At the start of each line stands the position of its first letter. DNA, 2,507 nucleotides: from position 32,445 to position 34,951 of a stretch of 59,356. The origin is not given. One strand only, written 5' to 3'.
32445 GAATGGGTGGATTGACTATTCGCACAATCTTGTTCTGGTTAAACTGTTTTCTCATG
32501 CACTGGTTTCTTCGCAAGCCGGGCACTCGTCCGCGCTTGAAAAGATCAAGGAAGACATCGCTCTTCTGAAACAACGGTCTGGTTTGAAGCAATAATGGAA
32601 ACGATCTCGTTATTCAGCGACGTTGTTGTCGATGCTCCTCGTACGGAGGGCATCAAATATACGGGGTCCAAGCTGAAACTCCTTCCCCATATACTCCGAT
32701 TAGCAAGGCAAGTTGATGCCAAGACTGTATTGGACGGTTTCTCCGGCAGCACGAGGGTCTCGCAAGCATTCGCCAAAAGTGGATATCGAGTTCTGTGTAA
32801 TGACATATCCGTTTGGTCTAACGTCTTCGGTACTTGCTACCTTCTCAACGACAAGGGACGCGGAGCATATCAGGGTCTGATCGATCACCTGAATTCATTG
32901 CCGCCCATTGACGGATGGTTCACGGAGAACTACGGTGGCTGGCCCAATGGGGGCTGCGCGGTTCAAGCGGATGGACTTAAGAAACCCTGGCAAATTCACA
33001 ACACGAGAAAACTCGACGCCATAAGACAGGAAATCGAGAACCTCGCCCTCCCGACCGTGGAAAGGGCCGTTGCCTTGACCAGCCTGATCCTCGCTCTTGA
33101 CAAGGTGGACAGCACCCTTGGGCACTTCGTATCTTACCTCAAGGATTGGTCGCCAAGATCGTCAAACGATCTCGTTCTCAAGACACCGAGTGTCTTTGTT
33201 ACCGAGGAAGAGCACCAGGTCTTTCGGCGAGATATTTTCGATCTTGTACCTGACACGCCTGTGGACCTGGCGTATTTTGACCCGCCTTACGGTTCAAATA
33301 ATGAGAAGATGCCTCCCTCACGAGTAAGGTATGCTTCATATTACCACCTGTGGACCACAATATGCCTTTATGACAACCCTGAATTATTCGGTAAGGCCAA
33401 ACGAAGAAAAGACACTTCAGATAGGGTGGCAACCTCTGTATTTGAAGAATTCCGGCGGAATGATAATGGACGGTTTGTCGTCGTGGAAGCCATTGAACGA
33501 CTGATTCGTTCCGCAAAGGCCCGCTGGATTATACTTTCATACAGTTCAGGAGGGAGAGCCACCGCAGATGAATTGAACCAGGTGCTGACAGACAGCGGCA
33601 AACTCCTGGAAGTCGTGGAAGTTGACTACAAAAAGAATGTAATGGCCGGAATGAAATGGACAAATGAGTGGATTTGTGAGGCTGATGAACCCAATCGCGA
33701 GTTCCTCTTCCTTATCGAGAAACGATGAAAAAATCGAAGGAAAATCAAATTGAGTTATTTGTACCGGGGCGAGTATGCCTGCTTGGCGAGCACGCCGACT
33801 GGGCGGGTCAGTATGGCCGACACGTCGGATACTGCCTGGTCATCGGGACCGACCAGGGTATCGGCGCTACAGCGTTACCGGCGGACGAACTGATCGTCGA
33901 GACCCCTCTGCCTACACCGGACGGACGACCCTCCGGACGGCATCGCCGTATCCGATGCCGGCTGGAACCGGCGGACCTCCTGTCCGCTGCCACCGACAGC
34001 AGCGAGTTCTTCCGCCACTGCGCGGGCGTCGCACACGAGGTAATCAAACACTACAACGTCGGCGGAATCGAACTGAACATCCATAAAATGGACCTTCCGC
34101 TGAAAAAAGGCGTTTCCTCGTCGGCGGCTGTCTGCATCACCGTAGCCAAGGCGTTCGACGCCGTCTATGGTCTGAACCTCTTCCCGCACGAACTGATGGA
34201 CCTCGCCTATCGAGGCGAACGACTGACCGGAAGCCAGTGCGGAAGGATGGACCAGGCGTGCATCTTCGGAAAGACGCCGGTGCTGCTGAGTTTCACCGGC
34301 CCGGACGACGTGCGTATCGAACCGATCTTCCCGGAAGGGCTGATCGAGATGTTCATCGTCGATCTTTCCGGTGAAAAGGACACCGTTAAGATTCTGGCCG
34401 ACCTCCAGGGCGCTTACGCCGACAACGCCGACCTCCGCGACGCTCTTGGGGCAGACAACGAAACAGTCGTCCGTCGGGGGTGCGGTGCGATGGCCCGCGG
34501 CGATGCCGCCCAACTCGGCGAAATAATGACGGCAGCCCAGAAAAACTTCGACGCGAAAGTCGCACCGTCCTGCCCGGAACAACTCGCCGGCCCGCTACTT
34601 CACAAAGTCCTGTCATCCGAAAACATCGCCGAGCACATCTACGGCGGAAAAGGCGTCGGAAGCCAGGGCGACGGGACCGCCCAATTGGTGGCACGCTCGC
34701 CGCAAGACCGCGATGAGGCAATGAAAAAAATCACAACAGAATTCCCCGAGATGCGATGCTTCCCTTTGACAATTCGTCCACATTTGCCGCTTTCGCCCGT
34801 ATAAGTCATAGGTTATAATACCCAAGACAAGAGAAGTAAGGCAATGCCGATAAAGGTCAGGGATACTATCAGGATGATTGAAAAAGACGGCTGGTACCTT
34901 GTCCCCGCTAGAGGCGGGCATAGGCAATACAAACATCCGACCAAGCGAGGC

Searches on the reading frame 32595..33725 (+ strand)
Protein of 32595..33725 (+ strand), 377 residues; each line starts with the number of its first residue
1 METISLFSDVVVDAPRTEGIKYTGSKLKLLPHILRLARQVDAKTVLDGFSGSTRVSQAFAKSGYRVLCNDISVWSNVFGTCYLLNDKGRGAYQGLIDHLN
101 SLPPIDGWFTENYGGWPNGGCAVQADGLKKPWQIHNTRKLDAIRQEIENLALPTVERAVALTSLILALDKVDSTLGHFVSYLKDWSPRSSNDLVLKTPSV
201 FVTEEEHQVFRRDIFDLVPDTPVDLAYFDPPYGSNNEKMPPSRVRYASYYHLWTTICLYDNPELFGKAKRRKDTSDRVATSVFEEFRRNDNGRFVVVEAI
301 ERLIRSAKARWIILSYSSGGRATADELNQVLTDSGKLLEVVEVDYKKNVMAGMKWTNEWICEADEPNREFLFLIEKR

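Call 80: search_protein_families(library=pfam, proteins=[window:32595-33725:+], max_evalue=0.0001)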
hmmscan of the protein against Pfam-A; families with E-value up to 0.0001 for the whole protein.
window:32595-33725:+ (377 aa): 1 family
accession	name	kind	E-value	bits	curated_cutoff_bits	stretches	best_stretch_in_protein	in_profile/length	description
PF02086.21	MethyltransfD12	-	4.3e-24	86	22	1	22-277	1-221/253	D12 class N6 adenine-specific DNA methyltransferase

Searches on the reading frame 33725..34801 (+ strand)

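Call 80: search_protein_families(library=pfam, proteins=[window:33725-34801:+], max_evalue=0.0001)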
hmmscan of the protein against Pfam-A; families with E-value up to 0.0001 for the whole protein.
window:33725-34801:+ (359 aa): 1 family
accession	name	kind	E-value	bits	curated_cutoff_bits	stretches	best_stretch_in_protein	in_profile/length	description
PF00288.32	GHMP_kinases_N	-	2.9e-14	53.5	22.3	1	101-182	5-86/87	GHMP kinases N terminal domain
